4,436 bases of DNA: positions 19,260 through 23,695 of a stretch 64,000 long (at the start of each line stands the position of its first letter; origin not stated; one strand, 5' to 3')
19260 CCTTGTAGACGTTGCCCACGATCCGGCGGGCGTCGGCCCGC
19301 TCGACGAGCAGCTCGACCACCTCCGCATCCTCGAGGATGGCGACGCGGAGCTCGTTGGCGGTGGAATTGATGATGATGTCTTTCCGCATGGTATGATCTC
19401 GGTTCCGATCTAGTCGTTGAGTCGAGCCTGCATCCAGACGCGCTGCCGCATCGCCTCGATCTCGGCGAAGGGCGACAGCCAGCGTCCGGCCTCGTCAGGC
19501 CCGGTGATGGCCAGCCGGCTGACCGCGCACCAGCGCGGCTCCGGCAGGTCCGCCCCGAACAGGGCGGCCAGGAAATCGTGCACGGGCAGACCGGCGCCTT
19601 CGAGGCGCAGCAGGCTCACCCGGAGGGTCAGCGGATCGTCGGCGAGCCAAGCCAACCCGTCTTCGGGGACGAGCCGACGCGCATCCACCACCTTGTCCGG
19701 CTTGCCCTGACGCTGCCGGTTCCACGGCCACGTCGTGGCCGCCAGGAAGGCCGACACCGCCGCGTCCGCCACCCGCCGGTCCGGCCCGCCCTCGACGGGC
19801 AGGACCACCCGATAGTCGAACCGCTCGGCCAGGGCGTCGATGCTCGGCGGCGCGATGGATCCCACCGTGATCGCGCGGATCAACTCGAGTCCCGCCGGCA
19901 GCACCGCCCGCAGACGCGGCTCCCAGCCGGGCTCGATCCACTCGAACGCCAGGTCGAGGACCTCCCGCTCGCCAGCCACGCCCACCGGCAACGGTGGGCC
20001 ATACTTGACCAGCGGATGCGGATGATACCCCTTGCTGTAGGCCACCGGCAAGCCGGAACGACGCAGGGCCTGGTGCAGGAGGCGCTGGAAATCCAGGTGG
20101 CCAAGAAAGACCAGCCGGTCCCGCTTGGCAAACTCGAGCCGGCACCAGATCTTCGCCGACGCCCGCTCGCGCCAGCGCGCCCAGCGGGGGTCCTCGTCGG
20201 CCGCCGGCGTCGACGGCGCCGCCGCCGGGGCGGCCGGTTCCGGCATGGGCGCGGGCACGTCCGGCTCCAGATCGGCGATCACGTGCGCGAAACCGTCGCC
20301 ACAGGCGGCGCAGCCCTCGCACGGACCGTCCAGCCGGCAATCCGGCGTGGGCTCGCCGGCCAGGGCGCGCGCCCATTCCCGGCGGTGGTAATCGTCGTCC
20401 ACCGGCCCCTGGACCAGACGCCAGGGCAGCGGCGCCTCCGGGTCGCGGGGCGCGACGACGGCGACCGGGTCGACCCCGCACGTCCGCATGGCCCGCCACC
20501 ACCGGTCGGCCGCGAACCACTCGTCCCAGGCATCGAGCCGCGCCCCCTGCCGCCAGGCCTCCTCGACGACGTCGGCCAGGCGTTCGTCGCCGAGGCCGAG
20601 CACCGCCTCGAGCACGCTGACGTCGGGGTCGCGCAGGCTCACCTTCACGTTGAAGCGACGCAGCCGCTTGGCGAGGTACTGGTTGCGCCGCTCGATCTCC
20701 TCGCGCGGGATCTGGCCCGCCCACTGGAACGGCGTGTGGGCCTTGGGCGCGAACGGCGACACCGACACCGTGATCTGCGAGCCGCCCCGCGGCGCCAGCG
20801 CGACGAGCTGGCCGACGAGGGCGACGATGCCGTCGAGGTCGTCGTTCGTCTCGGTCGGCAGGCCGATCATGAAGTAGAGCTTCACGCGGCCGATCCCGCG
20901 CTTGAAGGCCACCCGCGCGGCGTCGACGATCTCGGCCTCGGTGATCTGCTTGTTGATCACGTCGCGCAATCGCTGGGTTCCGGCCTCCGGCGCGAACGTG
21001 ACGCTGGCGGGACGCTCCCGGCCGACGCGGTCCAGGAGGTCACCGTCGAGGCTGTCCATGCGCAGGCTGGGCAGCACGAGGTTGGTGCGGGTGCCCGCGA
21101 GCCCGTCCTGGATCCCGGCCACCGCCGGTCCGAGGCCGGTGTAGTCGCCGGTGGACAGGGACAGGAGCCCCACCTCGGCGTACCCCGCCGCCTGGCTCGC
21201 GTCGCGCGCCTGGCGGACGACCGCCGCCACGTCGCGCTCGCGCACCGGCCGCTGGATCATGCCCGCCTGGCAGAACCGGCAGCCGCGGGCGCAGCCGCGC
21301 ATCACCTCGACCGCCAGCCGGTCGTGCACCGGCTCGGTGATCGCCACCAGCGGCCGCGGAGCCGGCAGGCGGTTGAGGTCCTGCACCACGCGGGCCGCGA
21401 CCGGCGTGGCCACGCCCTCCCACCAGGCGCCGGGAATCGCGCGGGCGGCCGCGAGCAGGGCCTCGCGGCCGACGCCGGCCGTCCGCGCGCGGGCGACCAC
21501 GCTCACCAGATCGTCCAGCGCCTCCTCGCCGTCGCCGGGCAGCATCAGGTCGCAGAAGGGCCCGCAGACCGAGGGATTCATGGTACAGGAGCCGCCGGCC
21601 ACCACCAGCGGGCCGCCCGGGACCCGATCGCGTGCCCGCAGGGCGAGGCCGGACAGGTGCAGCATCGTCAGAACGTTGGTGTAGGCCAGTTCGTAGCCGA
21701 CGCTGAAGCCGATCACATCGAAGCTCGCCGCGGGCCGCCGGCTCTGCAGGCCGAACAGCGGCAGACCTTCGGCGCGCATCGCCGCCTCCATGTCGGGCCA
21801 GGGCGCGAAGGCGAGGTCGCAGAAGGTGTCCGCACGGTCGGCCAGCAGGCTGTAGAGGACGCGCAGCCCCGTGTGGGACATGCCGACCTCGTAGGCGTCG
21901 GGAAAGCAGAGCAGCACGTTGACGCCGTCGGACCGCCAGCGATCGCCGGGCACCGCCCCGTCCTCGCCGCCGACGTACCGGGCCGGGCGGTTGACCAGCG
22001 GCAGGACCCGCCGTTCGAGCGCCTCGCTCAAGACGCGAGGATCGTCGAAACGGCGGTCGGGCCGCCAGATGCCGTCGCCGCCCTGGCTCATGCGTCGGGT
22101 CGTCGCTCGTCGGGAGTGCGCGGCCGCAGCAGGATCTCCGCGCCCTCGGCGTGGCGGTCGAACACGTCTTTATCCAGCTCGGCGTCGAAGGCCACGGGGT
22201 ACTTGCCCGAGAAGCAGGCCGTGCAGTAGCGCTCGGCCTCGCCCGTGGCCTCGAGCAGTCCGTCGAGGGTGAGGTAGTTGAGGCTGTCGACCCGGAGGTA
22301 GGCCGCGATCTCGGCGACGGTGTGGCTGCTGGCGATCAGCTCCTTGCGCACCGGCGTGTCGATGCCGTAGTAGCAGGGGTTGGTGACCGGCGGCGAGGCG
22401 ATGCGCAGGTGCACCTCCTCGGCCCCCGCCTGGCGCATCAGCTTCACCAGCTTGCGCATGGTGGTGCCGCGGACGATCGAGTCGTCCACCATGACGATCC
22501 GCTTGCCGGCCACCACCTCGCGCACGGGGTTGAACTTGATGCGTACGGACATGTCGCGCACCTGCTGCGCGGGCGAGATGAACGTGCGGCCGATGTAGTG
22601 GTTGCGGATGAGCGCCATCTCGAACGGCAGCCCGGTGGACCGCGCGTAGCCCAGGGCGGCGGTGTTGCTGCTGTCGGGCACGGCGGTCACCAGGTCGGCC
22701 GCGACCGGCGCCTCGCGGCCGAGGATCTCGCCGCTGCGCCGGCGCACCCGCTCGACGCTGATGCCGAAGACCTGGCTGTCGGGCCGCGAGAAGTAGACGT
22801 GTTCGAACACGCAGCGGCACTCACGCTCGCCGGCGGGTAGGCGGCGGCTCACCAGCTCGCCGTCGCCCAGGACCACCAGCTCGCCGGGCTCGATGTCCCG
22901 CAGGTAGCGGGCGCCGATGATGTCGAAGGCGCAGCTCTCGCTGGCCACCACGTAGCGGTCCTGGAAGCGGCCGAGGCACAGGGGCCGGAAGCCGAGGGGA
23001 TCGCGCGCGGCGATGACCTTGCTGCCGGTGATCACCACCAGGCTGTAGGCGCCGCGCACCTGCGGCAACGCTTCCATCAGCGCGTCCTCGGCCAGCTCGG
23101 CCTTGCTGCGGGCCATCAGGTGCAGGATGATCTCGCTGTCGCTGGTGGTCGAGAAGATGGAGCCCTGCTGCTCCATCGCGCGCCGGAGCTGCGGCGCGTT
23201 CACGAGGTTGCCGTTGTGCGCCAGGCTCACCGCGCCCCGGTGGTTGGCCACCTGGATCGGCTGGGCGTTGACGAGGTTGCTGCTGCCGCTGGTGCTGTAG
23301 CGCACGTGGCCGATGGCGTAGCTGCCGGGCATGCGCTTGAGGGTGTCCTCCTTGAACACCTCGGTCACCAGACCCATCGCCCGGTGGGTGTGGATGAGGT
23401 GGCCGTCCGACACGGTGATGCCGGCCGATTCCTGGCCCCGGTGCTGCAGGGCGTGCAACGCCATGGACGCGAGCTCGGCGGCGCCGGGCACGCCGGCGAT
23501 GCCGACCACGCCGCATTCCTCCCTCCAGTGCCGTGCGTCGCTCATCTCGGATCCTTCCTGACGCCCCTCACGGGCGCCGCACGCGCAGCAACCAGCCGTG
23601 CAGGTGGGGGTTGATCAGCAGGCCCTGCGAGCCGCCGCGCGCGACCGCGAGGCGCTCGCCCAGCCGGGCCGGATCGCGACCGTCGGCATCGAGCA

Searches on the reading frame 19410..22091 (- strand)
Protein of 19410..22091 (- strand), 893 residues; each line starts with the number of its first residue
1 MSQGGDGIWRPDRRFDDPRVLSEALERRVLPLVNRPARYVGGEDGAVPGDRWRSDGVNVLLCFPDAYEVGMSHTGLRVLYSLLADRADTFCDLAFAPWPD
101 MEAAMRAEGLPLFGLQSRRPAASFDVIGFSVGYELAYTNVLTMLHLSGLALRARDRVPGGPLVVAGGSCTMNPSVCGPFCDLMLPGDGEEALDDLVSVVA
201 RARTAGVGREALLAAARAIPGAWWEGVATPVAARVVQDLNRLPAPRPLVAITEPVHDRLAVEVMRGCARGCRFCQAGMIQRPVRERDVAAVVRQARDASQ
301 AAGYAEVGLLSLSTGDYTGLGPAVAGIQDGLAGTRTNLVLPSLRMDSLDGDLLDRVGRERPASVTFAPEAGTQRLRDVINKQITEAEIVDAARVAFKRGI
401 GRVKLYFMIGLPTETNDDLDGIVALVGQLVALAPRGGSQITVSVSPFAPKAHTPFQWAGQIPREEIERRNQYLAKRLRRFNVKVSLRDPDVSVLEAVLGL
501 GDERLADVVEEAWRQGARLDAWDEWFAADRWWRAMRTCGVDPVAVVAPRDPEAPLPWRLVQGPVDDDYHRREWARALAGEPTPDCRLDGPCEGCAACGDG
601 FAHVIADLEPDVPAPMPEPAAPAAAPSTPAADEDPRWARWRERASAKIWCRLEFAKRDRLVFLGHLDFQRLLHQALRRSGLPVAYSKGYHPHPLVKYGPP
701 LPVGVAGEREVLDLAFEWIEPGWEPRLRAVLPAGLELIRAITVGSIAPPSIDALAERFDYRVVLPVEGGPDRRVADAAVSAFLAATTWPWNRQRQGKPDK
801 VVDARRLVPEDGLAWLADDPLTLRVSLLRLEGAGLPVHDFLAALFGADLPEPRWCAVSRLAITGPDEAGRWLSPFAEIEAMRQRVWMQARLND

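Call 87: search_protein_families(library=pfam, proteins=[window:19410-22091:-], max_evalue=0.00001)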
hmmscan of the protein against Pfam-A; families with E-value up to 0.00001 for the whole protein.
window:19410-22091:- (893 aa): 3 families
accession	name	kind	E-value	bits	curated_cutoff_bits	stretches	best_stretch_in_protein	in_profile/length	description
PF19864.5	Radical_SAM_N2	-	6.4e-46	156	29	1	75-223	1-149/151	Radical SAM proteins, N-terminal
PF10105.14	DUF2344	-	3.6e-33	115.4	23.8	1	651-809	3-151/176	Uncharacterized protein conserved in bacteria (DUF2344)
PF04055.27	Radical_SAM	-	4.9e-19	69.6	29.5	1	261-425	1-165/166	Radical SAM superfamily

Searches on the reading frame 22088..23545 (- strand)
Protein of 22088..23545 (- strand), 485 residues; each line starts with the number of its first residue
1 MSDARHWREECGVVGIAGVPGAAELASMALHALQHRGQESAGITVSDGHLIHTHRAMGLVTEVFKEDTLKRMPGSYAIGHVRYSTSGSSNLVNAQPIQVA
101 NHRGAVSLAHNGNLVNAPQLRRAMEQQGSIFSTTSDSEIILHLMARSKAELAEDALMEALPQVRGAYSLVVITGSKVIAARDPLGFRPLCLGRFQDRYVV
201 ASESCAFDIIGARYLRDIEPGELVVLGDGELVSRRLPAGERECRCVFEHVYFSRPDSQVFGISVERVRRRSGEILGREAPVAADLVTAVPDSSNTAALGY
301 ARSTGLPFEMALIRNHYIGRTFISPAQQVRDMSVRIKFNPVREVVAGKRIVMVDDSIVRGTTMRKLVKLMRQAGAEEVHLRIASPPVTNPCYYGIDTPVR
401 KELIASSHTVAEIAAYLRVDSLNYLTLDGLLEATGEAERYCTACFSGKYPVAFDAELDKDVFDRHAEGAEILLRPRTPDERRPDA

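Call 87: search_protein_families(library=pfam, proteins=[window:22088-23545:-], max_evalue=0.00001)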
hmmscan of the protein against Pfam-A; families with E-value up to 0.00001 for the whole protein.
window:22088-23545:- (485 aa): 4 families
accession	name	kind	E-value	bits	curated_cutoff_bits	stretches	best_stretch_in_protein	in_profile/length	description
PF13537.11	GATase_7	-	8.9e-20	71.4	25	1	93-207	12-121/123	Glutamine amidotransferase domain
PF13522.11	GATase_6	-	9.6e-20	71.4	27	1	74-203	10-130/130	Glutamine amidotransferase domain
PF00156.33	Pribosyltran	-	2.4e-07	30.7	26.3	1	324-380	70-120/158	Phosphoribosyl transferase domain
PF13230.11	GATase_4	-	2e-06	27.4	23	0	74-146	71-140/272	Glutamine amidotransferases class-II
